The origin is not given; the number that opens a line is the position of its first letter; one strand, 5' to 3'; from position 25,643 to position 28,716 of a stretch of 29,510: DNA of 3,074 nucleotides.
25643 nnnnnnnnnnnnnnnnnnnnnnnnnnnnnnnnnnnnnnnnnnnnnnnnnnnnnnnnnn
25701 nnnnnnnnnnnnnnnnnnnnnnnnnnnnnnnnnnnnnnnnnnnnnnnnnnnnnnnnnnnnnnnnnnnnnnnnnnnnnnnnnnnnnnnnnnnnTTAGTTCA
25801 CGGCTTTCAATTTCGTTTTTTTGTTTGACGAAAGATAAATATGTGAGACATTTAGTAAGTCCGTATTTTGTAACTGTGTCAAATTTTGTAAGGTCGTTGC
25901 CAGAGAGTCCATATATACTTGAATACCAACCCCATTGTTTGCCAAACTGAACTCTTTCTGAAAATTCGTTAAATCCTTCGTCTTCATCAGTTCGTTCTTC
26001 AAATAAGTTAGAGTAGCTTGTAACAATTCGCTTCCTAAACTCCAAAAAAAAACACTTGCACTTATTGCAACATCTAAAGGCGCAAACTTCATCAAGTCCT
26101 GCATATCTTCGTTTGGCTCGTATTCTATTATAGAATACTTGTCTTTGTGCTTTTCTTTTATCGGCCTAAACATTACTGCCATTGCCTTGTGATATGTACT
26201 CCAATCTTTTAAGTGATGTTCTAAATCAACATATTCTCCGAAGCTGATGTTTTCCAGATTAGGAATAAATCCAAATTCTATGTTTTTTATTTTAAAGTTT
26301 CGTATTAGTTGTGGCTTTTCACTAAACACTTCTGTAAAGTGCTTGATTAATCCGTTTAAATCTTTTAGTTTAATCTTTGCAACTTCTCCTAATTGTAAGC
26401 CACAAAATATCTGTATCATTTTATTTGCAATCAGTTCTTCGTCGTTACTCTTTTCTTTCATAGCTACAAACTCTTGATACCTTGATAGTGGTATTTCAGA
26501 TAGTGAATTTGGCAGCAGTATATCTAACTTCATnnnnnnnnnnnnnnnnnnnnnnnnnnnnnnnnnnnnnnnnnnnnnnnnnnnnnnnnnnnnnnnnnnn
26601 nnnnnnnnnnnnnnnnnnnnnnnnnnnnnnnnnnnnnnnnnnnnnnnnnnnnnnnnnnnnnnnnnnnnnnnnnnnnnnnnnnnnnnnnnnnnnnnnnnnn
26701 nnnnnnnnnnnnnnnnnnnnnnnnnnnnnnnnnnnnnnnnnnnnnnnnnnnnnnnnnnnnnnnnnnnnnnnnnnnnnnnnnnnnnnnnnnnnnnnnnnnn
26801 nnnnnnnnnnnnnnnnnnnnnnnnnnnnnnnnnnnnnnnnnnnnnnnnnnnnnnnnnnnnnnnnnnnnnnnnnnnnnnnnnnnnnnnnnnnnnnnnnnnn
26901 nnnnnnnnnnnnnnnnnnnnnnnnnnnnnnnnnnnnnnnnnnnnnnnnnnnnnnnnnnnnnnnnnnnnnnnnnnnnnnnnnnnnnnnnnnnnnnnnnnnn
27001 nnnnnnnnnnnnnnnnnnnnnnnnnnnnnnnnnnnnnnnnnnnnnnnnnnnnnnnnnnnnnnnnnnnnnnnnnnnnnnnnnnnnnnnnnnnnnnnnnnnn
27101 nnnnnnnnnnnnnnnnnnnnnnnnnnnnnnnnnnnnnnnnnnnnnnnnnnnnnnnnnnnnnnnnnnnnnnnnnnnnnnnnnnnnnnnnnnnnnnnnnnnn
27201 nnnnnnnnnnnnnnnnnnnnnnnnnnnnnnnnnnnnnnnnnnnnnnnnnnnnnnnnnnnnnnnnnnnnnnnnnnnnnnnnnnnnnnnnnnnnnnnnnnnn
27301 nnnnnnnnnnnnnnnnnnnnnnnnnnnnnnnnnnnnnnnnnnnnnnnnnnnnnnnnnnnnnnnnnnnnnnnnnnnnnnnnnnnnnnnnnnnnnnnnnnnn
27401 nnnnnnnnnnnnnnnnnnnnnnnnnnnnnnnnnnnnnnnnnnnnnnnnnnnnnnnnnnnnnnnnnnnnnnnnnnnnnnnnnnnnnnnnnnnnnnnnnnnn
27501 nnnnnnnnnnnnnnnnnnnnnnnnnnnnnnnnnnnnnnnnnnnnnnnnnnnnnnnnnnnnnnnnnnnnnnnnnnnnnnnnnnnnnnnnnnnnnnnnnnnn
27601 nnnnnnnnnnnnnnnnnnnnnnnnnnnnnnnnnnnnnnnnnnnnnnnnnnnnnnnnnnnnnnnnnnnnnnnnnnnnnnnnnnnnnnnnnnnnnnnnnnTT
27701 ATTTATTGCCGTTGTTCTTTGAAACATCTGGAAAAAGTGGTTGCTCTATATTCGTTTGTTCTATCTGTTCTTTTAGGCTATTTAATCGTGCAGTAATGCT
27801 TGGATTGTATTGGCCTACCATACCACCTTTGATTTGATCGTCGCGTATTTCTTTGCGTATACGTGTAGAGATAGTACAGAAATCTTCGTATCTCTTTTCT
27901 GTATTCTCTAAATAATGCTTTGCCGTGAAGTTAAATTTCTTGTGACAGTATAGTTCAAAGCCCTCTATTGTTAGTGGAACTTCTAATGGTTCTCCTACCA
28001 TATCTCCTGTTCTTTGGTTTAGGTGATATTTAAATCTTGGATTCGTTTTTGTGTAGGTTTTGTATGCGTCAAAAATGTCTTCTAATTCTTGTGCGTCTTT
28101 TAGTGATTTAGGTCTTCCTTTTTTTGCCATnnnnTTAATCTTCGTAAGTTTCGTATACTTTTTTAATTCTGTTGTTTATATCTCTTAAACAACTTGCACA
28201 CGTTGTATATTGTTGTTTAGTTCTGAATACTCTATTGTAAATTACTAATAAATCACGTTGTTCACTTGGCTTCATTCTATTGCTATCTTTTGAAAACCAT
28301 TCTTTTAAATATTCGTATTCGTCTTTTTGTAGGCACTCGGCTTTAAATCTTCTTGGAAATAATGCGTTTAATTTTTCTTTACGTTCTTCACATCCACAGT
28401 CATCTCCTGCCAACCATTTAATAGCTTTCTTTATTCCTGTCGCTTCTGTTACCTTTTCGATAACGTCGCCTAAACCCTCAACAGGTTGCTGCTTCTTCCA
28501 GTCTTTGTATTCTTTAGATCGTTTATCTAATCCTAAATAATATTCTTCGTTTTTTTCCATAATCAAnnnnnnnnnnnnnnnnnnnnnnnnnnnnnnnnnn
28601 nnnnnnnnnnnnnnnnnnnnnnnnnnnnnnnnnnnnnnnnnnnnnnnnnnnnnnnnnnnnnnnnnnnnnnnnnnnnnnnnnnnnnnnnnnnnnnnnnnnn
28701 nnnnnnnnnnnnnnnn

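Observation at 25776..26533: Chaperone-like gene with a U9 slippery run and about 250 nt of dual coding, giving two near-equal isoforms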

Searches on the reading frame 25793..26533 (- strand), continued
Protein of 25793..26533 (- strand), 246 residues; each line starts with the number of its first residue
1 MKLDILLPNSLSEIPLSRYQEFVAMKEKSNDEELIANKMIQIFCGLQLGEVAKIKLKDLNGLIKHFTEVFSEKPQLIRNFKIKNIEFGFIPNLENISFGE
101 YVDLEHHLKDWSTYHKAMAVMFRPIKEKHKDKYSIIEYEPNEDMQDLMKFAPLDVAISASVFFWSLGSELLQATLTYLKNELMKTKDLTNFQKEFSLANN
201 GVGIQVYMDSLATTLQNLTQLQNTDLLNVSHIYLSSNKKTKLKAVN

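Call 53: fold_search(model_id=the predicted structure, library=viral)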
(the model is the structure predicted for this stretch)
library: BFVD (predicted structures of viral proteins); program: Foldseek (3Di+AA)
matches with E <= 10: 160; with E <= 0.001: 36
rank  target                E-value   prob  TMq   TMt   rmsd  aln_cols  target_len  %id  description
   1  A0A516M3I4            2.8e-18  1.00  0.70  0.79   6.6       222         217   37  (no name in the UniProt tables at hand)
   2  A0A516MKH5            1.2e-14  1.00  0.68  0.82   4.1       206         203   24  (no name in the UniProt tables at hand)
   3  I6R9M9                1.2e-14  1.00  0.61  0.85   4.7       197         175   24  Uncharacterized protein [Nonlabens phage P12024S]
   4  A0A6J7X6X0            1.5e-12  1.00  0.62  0.74   7.3       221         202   22  Uncharacterized protein [uncultured Caudovirales phage]
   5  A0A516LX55            1.4e-11  1.00  0.64  0.64   7.8       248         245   19  (no name in the UniProt tables at hand)
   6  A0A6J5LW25            3.2e-11  1.00  0.55  0.59  11.3       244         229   18  Uncharacterized protein [uncultured Caudovirales phage]
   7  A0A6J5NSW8            5.6e-11  1.00  0.60  0.75   3.0       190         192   21  Uncharacterized protein [uncultured Caudovirales phage]
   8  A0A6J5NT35            6.0e-11  1.00  0.60  0.56  26.9       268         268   21  Uncharacterized protein [uncultured Caudovirales phage]
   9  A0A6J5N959            9.4e-10  1.00  0.54  0.71   4.6       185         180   26  Uncharacterized protein [uncultured Caudovirales phage]
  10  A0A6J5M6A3            9.4e-10  1.00  0.61  0.64   7.2       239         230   15  Uncharacterized protein [uncultured Caudovirales phage]
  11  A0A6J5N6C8            1.4e-09  1.00  0.60  0.57  24.1       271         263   17  Uncharacterized protein [uncultured Caudovirales phage]
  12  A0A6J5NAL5            1.6e-09  1.00  0.59  0.67   6.2       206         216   17  Uncharacterized protein [uncultured Caudovirales phage]
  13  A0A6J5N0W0            2.1e-09  1.00  0.56  0.52  14.1       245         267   19  Uncharacterized protein [uncultured Caudovirales phage]
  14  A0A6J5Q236            3.2e-09  1.00  0.53  0.60  15.9       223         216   21  Uncharacterized protein [uncultured Caudovirales phage]
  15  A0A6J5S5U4            3.2e-09  1.00  0.49  0.56   7.3       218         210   15  Uncharacterized protein [uncultured Caudovirales phage]
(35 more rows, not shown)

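Call 73: find_related_loci(query=window:25793-26533:-, collection=genome_contigs, flank=6000)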
Query window:25793-26533:- (246 aa) in genome_contigs; peptide patterns used: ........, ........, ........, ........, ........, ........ (x = any residue, [..] = any of these).
162 stretches matched a pattern; 5 encode a relative of the query (tblastn E <= 1e-3); 5 distinct loci.
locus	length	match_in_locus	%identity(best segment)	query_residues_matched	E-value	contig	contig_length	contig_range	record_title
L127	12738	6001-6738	98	1-246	1e-163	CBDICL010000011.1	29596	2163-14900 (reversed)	MAG: Flavobacteriaceae bacterium isolate 52f2a5b1-f13c-4ae7-9063-0f41512cee52 genome assembly, contig: contig_11, whole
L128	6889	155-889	93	1-245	3e-155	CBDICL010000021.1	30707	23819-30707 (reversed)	MAG: Flavobacteriaceae bacterium isolate 52f2a5b1-f13c-4ae7-9063-0f41512cee52 genome assembly, contig: contig_21, whole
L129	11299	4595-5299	96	12-246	3e-153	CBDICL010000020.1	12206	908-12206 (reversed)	MAG: Flavobacteriaceae bacterium isolate 52f2a5b1-f13c-4ae7-9063-0f41512cee52 genome assembly, contig: contig_20, whole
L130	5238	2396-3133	69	1-246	9e-114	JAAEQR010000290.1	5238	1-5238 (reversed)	MAG: PVC group bacterium isolate Gpa_23 GpaG_CONTIG5211595, whole genome shotgun sequence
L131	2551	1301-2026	60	1-241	4e-93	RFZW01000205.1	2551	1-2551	MAG: Chitinophagia bacterium isolate WB5_2B_034 contig_100_204, whole genome shotgun sequence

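Call 77: find_encoding_contigs(protein=P0247, flank=1500, max_places=1)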
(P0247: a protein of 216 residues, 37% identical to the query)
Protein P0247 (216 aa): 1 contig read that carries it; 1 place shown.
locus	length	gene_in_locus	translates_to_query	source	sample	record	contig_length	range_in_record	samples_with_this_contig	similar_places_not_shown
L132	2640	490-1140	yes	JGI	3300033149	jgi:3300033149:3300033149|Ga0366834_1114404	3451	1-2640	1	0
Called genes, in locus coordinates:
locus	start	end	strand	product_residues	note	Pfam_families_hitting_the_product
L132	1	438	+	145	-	?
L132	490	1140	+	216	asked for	-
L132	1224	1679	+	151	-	-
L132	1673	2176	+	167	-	-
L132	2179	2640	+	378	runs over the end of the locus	-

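Call 78: find_encoding_contigs(protein=P0292, flank=1500, max_places=1)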
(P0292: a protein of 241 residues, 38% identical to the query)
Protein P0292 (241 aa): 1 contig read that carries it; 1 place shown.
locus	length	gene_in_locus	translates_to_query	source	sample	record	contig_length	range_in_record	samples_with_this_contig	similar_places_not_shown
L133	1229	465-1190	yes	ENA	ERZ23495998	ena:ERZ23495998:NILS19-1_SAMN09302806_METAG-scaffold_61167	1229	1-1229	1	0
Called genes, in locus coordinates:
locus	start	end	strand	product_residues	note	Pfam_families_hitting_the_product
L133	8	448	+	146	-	-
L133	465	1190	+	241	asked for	-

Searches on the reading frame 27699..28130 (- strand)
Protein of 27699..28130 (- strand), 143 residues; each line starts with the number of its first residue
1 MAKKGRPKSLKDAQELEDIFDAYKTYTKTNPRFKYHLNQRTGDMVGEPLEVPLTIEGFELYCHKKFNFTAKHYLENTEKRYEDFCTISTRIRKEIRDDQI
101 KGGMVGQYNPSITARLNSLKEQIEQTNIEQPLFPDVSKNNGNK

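Call 5: search_protein_families(library=phrogs, proteins=[window:27699-28130:-], max_evalue=0.01)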
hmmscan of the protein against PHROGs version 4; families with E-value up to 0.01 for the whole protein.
window:27699-28130:- (143 aa): 1 family
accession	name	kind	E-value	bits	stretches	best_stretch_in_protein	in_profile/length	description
phrog_606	-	head and packaging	1.8e-09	38.9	1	2-126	17-137/167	terminase small subunit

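Call 6: search_protein_families(library=pfam, proteins=[window:27699-28130:-], max_evalue=0.01)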
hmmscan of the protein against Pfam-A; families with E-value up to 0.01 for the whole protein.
window:27699-28130:- (143 aa): 1 family
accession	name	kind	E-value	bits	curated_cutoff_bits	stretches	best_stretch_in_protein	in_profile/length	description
PF16677.11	GP3_package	-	5.6e-10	39.8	29.4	1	5-118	1-98/105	DNA-packaging protein gp3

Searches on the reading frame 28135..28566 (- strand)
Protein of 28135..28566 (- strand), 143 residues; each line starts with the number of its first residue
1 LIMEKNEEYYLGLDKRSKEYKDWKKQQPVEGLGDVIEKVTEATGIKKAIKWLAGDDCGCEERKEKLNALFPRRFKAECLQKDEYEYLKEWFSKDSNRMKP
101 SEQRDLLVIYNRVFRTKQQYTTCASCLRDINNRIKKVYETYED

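Call 29: search_protein_families(library=phrogs, proteins=[window:28135-28566:-], max_evalue=0.01)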
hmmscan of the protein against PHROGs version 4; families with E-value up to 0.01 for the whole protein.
window:28135-28566:- (143 aa): 2 families
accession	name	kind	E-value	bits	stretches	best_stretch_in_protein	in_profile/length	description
phrog_32048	-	unknown function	0.00092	20.5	1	24-137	6-110/119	-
phrog_3194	-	unknown function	0.0079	17.1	0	105-135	18-48/57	-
